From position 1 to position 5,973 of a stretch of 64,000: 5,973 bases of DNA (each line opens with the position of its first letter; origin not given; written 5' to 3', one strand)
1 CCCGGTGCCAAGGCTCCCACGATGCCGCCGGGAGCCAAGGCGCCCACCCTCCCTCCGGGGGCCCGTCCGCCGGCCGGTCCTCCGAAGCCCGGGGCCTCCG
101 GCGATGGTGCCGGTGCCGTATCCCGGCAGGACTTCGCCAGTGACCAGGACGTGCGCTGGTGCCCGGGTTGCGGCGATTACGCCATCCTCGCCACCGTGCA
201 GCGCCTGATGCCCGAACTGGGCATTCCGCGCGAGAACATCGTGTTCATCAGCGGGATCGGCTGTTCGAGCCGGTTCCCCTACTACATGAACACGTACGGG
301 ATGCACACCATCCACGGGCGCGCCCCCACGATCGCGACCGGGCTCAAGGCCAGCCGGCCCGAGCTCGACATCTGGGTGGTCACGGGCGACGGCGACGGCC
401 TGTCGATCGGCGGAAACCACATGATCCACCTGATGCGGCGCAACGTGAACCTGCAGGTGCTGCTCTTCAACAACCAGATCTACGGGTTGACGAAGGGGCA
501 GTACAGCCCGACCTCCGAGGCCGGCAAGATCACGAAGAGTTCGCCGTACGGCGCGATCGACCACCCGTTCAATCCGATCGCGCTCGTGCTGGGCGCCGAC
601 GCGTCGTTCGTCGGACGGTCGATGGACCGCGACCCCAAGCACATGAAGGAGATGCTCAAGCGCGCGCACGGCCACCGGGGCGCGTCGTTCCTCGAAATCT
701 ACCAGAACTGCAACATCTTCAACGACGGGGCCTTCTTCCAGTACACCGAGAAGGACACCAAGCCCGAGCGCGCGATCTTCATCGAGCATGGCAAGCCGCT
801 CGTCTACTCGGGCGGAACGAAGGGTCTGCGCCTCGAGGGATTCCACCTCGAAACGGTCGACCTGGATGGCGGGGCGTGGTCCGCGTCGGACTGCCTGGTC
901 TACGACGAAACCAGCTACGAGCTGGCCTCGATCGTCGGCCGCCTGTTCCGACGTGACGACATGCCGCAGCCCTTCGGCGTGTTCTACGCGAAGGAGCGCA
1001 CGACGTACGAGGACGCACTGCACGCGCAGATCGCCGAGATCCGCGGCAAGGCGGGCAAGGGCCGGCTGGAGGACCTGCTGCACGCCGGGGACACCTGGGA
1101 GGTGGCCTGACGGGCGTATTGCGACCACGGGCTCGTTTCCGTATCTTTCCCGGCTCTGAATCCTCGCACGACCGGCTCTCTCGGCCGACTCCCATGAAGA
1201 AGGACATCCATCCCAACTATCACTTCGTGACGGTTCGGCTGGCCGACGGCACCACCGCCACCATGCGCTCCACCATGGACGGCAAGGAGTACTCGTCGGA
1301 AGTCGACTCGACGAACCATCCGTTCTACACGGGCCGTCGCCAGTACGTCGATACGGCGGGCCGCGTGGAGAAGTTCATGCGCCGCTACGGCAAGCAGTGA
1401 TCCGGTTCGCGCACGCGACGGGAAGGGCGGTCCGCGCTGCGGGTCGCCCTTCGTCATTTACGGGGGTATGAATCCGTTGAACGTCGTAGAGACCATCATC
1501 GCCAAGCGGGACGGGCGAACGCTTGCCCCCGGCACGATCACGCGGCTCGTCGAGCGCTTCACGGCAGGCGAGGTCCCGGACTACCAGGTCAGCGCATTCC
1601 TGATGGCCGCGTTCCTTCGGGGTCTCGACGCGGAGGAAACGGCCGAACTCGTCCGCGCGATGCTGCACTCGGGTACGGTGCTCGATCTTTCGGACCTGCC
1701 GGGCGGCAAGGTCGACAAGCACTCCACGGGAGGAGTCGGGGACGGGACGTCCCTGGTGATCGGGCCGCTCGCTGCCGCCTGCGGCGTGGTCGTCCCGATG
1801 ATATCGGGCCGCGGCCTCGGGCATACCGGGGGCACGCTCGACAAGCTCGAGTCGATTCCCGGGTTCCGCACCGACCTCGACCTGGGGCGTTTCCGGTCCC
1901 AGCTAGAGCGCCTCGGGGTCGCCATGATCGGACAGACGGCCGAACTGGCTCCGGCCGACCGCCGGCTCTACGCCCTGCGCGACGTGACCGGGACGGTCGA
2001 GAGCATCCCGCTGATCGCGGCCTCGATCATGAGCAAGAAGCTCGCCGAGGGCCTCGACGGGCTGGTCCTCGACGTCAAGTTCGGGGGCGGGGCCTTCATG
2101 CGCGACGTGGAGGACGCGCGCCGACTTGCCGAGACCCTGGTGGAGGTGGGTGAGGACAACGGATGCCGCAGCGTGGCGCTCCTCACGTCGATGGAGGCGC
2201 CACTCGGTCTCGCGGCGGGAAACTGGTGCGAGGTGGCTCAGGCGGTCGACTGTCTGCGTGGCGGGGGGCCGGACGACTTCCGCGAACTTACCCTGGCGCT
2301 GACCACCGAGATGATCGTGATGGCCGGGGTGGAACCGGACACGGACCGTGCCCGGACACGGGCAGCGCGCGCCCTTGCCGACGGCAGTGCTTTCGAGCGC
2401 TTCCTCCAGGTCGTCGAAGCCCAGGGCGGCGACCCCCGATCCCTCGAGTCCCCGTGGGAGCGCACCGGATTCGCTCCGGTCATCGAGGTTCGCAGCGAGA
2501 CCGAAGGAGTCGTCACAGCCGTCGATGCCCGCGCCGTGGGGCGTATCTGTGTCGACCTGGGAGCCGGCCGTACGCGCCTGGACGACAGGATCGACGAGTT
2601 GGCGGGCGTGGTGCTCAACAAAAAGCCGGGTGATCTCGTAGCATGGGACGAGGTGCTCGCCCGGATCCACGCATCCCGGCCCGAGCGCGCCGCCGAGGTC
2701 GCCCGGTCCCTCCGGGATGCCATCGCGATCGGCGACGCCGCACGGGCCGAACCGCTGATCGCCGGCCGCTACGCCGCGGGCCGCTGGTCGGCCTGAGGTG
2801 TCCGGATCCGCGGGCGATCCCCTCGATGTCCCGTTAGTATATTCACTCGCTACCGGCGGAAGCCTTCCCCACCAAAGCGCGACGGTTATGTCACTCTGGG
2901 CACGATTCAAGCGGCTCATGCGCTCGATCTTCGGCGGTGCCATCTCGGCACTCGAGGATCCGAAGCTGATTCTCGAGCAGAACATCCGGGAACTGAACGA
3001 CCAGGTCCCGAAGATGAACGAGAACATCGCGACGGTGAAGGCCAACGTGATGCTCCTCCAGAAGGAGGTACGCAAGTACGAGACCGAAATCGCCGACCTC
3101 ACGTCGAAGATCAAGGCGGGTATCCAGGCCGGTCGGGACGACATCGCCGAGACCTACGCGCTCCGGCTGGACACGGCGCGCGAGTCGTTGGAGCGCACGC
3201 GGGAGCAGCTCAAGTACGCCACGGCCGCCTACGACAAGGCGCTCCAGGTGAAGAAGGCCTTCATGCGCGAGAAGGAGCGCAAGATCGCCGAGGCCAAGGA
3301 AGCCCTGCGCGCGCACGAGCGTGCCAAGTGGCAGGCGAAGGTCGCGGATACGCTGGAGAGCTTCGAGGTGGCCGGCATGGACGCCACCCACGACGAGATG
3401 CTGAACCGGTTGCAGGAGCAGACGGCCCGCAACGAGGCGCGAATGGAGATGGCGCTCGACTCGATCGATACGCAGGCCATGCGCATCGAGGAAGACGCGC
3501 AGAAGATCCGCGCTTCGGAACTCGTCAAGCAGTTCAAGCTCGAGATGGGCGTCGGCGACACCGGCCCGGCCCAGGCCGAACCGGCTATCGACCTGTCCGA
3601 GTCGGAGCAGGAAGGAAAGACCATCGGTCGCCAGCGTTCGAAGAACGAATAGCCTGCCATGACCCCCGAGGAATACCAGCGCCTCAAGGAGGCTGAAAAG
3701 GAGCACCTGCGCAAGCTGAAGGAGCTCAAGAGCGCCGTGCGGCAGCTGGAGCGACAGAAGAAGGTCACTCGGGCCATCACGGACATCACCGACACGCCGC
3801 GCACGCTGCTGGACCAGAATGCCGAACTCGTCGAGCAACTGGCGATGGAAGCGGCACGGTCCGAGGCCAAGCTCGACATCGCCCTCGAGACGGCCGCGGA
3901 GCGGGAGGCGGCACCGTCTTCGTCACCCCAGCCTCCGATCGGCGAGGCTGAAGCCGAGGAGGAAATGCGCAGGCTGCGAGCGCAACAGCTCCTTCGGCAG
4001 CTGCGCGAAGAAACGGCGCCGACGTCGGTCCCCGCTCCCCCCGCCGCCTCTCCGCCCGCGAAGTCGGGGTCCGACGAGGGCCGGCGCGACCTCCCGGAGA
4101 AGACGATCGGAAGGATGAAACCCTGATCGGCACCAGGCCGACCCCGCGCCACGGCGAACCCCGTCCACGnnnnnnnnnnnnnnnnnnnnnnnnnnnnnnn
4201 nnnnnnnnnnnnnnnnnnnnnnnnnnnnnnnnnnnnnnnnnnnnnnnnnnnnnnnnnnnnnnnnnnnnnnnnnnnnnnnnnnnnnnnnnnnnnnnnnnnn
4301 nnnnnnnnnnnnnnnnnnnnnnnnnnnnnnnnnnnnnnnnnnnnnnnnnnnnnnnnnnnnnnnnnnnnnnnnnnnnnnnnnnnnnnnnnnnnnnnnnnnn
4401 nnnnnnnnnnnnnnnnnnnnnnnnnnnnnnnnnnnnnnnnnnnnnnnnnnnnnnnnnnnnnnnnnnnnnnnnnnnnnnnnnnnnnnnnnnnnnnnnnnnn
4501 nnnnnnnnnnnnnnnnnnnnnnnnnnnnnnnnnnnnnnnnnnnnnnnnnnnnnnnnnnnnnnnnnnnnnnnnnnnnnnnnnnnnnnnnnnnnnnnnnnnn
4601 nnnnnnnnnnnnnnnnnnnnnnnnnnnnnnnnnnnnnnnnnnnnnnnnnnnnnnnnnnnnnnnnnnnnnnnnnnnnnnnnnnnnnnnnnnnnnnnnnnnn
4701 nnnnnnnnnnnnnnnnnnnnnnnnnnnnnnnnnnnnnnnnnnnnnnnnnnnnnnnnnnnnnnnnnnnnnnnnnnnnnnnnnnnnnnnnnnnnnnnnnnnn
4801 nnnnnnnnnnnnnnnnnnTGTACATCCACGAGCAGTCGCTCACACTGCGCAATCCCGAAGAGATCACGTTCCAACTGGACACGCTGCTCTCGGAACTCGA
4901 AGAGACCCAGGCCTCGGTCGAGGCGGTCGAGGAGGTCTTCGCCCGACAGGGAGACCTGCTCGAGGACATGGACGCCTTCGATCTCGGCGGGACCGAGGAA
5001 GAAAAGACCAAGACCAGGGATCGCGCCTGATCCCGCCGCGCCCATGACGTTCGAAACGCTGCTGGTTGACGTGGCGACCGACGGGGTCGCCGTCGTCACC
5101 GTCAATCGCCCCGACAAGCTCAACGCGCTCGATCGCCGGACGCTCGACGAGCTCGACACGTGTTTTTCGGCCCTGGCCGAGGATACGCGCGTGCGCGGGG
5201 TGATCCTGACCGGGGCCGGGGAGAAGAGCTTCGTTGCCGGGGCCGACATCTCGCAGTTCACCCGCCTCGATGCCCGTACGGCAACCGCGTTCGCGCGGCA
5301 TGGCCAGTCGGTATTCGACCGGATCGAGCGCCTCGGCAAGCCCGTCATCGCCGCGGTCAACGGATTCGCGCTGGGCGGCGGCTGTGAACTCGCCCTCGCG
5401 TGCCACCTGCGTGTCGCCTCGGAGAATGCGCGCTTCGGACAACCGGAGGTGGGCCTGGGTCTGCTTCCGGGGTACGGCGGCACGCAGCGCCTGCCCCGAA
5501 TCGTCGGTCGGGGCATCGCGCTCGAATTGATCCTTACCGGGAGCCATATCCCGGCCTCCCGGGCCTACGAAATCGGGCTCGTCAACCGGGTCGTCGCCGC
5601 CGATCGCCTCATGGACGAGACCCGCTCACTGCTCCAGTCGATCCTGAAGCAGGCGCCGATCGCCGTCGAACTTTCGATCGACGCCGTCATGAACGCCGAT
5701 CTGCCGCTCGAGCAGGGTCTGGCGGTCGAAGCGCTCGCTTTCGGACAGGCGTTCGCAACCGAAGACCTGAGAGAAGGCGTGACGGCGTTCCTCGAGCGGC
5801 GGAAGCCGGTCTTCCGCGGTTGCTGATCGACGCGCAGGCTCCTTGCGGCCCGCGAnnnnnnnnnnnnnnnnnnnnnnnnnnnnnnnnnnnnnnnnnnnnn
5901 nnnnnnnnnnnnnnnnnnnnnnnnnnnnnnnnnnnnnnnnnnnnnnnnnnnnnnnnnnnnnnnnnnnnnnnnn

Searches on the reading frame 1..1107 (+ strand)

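Call 70: search_protein_families(library=pfam, proteins=[window:1-1107:+], max_evalue=0.00001)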
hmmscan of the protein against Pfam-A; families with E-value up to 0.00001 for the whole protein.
window:1-1107:+ (369 aa): 1 family
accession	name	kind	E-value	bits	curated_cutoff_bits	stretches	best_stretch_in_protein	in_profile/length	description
PF02775.26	TPP_enzyme_C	-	1.6e-27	96.6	21.9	1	86-233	2-151/151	Thiamine pyrophosphate enzyme, C-terminal TPP binding domain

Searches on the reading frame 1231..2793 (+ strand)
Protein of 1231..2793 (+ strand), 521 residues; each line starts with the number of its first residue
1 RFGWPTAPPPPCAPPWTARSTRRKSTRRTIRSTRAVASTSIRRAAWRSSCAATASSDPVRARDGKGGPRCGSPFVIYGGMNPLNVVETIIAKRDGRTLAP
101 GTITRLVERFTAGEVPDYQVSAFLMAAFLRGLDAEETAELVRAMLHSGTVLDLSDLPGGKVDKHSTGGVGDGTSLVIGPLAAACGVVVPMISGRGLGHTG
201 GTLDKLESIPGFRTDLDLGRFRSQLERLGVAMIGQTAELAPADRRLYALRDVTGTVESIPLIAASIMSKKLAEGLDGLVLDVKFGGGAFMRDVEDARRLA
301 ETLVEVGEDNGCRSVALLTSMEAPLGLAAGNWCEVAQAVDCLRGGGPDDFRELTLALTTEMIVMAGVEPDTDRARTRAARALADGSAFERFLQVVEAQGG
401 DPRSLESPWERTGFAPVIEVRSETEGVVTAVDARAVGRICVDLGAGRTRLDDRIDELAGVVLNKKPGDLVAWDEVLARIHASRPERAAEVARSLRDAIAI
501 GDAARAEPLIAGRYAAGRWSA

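Call 70: search_protein_families(library=pfam, proteins=[window:1231-2793:+], max_evalue=0.00001)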
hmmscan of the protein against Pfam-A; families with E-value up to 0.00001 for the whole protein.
window:1231-2793:+ (521 aa): 3 families
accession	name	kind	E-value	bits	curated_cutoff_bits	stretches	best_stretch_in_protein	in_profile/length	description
PF00591.27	Glycos_transf_3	-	3.8e-43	148.4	27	1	160-387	4-252/253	Glycosyl transferase family, a/b domain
PF07831.19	PYNP_C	-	5.8e-20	71.2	27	1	427-500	1-74/75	Pyrimidine nucleoside phosphorylase C-terminal domain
PF02885.22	Glycos_trans_3N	-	1.6e-17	63.5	26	1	87-148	2-63/63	Glycosyl transferase family, helical bundle domain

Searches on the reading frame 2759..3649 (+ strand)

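Call 70: search_protein_families(library=pfam, proteins=[window:2759-3649:+], max_evalue=0.00001)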
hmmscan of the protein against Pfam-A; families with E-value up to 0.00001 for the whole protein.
window:2759-3649:+ (297 aa): 1 family
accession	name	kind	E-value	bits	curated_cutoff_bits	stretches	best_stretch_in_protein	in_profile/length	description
PF04012.17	PspA_IM30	-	8.4e-18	65.2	33.9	1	45-240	1-192/220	PspA/IM30 family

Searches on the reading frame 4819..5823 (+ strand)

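Call 70: search_protein_families(library=pfam, proteins=[window:4819-5823:+], max_evalue=0.00001)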
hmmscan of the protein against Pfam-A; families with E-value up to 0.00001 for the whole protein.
window:4819-5823:+ (335 aa): 2 families
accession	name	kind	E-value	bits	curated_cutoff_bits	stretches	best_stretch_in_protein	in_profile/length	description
PF00378.25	ECH_1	-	9.3e-69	232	27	1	88-333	4-249/251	Enoyl-CoA hydratase/isomerase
PF16113.10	ECH_2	-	1.2e-41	143.8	27.2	1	91-270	2-183/335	Enoyl-CoA hydratase/isomerase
